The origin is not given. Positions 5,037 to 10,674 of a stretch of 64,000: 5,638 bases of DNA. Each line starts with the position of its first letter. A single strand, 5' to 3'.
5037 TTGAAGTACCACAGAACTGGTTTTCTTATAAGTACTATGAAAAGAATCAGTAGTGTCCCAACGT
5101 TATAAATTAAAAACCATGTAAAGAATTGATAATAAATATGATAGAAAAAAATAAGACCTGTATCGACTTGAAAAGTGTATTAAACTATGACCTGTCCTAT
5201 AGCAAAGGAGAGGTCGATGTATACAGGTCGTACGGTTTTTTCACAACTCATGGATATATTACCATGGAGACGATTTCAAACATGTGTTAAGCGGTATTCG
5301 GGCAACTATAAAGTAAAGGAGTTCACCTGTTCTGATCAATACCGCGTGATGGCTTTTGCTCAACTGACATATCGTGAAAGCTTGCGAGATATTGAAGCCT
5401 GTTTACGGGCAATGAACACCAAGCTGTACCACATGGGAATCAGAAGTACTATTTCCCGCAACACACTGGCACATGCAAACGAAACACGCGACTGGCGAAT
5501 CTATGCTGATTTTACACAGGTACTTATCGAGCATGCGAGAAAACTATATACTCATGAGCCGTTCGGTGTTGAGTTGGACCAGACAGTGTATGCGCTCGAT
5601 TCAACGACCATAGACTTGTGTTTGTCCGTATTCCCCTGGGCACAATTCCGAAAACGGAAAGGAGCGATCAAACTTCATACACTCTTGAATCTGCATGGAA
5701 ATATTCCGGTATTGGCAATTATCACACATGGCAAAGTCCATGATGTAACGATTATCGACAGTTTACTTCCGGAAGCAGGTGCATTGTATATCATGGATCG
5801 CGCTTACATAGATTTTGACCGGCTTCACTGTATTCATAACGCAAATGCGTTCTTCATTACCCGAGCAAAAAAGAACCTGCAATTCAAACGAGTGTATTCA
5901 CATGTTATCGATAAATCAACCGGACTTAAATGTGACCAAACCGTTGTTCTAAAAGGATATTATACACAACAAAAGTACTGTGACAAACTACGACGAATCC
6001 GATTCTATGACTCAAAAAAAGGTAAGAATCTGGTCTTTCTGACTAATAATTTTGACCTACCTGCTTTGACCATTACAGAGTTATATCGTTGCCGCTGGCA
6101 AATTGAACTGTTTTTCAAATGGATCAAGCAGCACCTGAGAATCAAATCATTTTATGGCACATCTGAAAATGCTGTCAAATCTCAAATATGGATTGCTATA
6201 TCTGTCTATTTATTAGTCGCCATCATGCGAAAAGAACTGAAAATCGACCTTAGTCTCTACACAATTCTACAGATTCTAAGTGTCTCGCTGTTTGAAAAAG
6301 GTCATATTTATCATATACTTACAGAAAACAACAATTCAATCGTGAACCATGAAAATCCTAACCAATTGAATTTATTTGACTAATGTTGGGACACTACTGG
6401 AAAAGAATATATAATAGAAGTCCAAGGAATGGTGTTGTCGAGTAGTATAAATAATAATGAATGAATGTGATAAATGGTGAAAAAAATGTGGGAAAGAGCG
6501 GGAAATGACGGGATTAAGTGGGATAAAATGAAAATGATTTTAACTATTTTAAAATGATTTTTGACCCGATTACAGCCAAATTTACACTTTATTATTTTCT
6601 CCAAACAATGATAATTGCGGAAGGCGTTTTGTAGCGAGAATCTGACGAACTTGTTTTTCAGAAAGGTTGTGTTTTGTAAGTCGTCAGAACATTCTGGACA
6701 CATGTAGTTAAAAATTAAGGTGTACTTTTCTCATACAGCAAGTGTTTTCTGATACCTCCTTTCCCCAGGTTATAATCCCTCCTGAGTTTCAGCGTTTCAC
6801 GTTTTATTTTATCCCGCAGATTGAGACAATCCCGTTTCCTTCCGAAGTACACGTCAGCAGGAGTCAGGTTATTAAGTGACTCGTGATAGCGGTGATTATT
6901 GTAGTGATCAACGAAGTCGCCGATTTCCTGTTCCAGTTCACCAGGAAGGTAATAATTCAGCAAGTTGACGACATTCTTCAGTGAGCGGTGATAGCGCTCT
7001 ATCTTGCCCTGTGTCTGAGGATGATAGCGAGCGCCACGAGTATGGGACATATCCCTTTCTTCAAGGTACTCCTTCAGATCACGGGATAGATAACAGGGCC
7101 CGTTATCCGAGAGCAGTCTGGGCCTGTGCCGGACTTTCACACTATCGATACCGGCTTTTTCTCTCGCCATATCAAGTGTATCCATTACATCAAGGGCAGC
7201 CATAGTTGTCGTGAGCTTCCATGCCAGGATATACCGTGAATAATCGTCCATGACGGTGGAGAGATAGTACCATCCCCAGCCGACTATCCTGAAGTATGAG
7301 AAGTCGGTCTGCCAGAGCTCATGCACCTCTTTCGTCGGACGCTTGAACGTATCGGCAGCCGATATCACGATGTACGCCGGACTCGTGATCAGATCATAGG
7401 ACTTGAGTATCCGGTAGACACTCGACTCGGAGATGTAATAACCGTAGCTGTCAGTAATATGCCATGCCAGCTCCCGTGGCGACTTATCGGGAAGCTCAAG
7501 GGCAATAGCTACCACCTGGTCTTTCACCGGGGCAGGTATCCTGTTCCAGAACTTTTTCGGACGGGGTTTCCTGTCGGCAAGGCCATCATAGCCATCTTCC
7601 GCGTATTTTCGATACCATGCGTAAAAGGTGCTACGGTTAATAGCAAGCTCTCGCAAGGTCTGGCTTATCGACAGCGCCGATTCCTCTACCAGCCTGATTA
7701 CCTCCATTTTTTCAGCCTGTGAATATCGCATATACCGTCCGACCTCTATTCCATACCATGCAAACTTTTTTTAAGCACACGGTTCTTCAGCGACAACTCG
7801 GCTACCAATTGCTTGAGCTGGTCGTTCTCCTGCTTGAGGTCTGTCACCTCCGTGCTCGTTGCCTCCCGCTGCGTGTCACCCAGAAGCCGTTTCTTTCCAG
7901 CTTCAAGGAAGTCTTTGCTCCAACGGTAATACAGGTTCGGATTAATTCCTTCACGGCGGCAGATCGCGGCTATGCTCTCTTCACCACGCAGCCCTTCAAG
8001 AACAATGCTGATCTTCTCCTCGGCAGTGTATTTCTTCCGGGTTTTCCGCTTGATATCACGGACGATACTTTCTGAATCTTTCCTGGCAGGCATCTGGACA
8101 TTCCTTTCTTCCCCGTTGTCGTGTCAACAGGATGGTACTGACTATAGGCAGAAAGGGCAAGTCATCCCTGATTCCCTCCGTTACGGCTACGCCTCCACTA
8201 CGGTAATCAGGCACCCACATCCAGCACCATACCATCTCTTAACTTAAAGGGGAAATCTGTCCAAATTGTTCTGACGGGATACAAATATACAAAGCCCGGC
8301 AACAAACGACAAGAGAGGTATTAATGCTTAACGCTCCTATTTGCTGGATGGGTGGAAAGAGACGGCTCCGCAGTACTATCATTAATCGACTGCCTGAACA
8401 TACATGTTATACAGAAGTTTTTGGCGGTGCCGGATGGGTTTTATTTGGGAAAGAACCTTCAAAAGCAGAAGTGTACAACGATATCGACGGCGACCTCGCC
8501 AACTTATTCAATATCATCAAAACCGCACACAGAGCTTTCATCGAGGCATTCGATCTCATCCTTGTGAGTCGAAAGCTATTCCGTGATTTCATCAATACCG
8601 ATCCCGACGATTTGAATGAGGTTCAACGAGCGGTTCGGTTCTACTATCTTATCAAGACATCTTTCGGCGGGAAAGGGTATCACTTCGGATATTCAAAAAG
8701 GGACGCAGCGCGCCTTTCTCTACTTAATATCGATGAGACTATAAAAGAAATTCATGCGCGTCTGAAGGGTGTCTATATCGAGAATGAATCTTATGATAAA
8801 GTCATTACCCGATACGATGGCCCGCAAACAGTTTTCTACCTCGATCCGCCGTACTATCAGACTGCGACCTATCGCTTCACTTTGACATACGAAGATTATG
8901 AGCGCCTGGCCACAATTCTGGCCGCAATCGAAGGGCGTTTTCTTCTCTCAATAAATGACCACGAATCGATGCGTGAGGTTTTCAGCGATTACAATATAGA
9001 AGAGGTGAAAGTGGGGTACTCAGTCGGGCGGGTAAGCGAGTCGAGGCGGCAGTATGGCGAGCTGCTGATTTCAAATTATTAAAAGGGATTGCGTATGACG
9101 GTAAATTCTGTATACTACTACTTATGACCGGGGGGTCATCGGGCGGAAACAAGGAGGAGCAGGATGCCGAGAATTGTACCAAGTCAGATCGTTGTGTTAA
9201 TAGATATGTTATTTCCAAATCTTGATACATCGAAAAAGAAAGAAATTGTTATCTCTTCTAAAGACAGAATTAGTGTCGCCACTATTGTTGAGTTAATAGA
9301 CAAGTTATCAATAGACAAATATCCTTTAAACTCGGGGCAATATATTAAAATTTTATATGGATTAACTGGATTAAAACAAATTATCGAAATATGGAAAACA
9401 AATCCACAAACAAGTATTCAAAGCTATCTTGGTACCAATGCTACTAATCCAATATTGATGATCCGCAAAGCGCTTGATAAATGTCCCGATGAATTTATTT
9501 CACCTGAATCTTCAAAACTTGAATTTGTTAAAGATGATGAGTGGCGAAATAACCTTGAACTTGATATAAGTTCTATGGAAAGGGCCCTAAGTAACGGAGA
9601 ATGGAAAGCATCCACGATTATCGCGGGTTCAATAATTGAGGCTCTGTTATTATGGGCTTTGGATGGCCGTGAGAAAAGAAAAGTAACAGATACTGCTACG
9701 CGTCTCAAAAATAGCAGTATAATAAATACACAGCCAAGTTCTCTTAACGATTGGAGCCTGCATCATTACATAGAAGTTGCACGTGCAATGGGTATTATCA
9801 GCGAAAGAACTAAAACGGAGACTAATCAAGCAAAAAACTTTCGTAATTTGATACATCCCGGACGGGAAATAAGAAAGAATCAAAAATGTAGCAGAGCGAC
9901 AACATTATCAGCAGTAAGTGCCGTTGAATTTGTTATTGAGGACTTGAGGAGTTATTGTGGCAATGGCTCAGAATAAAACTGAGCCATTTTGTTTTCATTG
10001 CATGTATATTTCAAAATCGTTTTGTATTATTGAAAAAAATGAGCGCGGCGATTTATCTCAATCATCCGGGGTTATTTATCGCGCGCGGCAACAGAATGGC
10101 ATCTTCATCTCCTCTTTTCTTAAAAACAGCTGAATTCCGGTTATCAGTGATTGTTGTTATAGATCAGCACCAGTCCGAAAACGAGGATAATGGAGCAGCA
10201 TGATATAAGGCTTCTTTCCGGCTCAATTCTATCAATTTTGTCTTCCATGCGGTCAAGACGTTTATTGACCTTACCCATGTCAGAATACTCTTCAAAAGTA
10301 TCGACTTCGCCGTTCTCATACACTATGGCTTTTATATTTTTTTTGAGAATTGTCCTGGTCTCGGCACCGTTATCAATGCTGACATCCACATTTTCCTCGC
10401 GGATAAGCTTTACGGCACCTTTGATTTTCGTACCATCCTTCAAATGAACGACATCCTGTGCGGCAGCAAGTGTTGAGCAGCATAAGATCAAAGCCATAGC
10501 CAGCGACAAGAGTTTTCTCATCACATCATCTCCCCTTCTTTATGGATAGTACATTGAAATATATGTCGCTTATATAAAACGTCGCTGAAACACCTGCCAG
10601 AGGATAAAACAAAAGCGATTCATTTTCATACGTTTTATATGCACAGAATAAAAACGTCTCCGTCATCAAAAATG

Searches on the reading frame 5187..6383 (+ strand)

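Call 53: search_protein_families(library=pfam, proteins=[window:5187-6383:+], max_evalue=0.001)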
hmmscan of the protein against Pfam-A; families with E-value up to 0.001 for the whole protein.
window:5187-6383:+ (398 aa): 4 families
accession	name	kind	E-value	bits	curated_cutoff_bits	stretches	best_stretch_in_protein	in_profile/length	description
PF01609.27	DDE_Tnp_1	-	2.6e-33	115.9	23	1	131-343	3-200/200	Transposase DDE domain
PF14294.11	DUF4372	-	6.5e-32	110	25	1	14-86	2-74/74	Domain of unknown function (DUF4372)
PF13701.12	DDE_Tnp_1_4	-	3.8e-05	22.5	34.7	1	194-349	213-375/435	Transposase DDE domain group 1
PF13612.12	DDE_Tnp_1_3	-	0.00045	20.7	27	0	161-234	46-118/155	Transposase DDE domain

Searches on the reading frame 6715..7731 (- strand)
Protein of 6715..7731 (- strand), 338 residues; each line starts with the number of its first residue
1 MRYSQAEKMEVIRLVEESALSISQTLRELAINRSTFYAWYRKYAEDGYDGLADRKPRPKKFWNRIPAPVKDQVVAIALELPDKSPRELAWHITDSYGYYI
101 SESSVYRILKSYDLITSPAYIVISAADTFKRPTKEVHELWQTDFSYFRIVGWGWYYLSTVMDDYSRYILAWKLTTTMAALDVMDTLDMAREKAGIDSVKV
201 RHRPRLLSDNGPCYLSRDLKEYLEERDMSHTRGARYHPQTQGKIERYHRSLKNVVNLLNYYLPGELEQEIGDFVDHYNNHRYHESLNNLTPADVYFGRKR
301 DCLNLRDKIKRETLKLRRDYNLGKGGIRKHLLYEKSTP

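Call 53: search_protein_families(library=pfam, proteins=[window:6715-7731:-], max_evalue=0.001)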
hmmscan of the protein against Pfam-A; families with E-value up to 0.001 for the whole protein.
window:6715-7731:- (338 aa): 8 families
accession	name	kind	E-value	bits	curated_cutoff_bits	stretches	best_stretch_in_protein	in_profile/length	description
PF00665.32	rve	-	9.7e-23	80.8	32.6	1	136-238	4-102/102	Integrase core domain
PF13565.12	HTH_32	-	3.5e-17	63.2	33.7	1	35-109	1-73/73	Homeodomain-like domain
PF13518.12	HTH_28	-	1.8e-11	44.4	25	1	7-59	1-52/52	Helix-turn-helix domain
PF13683.12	rve_3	-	6.2e-11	42.3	26.5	1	228-291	3-67/67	Integrase core domain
PF13384.12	HTH_23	-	1.3e-10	41.2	24.6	1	4-51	3-49/50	Homeodomain-like domain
PF13551.12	HTH_29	-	5.8e-09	36.4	28.1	1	9-59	2-54/64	Winged helix-turn helix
PF01527.26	HTH_Tnp_1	-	4.2e-06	27.3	24.1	1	2-59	6-61/75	Transposase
PF13333.12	rve_2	-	8.6e-05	23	22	1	265-292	22-49/56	Integrase core domain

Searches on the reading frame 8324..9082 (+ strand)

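Call 3: search_protein_families(library=pfam, proteins=[window:8324-9082:+], max_evalue=0.1)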
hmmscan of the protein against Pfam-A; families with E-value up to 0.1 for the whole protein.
window:8324-9082:+ (252 aa): 2 families
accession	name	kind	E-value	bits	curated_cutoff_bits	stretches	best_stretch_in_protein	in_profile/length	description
PF02086.21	MethyltransfD12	-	3.7e-25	89.5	22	1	8-232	1-251/253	D12 class N6 adenine-specific DNA methyltransferase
PF24434.1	DUF7557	-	0.027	14.3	25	1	142-163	9-30/45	Family of unknown function (DUF7557)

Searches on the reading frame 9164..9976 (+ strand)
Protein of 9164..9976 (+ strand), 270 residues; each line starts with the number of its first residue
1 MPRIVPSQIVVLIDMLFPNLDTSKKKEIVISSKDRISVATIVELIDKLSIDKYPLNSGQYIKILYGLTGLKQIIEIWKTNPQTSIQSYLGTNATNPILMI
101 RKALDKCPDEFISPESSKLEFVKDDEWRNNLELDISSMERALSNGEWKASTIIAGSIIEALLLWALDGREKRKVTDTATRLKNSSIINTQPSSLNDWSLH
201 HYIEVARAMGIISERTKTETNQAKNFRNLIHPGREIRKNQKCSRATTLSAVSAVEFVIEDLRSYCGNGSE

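Call 3: search_protein_families(library=pfam, proteins=[window:9164-9976:+], max_evalue=0.1)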
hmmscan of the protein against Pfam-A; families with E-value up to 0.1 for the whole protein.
window:9164-9976:+ (270 aa): 1 family
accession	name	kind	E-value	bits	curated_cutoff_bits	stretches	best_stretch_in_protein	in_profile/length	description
PF13643.11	DUF4145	-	0.0068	16.9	23.1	1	139-238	4-77/88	Domain of unknown function (DUF4145)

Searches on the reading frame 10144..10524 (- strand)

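Call 3: search_protein_families(library=pfam, proteins=[window:10144-10524:-], max_evalue=0.1)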
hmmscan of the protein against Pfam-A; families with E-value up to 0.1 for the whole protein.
window:10144-10524:- (126 aa): 2 families
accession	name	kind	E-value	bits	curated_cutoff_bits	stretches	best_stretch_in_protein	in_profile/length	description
PF18161.7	ISP1_C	-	0.0038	17.5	25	1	24-77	12-64/107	ISP1 C-terminal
PF18045.7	ISP3_C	-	0.037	14.5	27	1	26-74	17-64/110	ISP3 C-terminal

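Call 4: search_protein_families(library=ncbifam, proteins=[window:10144-10524:-], max_evalue=0.1)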
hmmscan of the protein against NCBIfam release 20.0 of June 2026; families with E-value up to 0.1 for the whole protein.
window:10144-10524:- (126 aa): 6 families
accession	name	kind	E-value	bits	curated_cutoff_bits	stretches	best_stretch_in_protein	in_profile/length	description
NF047433.1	Lepto_7_Nterm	domain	1.3e-08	34.5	43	1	11-71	3-62/63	LA_0442/LA_0875 N-terminal domain-containing protein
NF041881.1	PTPDL_fam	equivalog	3.7e-06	26.3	200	1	12-82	2-74/339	PTPDL family protein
NF047624.1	LIC_13076_fam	equivalog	0.0002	21.3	110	1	24-69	167-214/214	LIC_13076 family protein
NF047503.1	LB_137_fam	subfamily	0.00049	19.5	200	1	14-71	4-59/288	LB_137 family protein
NF040942.2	hypo_ExtJ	equivalog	0.019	15.3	52.5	1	2-56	1-48/77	selenite/tellurite reduction operon protein ExtJ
TIGR01149.1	mtrG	equivalog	0.046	13.7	50.65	0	79-103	10-34/70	tetrahydromethanopterin S-methyltransferase subunit MtrG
